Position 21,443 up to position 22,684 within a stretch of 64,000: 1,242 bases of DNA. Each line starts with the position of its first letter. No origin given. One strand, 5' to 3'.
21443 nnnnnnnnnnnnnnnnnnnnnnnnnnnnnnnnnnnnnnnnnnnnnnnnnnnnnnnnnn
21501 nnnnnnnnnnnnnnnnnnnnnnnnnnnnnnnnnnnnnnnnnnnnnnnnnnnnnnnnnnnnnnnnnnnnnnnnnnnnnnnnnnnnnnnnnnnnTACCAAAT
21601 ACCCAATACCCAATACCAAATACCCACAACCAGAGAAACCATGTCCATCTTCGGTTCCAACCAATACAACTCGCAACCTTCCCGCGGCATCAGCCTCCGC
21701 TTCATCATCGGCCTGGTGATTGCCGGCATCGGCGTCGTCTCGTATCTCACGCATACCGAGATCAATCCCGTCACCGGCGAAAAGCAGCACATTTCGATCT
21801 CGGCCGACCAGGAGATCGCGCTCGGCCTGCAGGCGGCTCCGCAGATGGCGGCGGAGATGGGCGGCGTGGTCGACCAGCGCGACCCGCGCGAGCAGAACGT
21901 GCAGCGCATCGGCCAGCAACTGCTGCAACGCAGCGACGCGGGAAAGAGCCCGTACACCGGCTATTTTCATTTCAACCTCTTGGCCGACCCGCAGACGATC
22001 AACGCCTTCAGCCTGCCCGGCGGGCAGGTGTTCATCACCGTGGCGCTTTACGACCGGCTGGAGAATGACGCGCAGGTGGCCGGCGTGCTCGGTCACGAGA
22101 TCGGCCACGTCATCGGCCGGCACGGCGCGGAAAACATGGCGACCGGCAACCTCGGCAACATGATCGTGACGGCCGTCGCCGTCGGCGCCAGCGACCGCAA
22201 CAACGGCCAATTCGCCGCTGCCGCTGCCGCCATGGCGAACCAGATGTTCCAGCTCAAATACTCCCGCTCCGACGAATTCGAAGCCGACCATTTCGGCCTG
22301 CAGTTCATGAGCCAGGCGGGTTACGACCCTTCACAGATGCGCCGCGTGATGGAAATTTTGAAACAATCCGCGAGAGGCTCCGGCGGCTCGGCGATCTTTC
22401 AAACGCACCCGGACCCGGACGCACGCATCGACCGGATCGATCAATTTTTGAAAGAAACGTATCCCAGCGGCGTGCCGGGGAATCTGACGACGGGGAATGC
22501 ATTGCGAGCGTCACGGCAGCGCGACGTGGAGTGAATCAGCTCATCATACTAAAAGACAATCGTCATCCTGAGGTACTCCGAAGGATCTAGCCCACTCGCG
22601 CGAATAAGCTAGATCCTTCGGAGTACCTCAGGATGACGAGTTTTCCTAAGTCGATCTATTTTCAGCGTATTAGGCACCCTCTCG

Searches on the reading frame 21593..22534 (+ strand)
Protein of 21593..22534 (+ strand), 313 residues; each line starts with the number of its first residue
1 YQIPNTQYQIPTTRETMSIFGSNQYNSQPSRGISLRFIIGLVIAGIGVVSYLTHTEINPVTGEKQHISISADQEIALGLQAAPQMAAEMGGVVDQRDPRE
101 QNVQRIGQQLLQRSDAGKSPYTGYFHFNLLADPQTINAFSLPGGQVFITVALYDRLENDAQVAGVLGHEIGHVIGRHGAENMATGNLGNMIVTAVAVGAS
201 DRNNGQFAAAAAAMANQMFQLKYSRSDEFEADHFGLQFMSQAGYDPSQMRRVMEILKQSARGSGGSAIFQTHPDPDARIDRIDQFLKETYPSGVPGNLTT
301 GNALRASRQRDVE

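Call 64: search_protein_families(library=pfam, proteins=[window:21593-22534:+], max_evalue=0.001)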
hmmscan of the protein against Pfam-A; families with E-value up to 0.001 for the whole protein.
window:21593-22534:+ (313 aa): 1 family
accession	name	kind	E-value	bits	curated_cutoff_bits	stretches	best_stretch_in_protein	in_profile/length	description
PF01435.24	Peptidase_M48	-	4e-39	134.8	20.3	1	99-284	3-184/186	Peptidase family M48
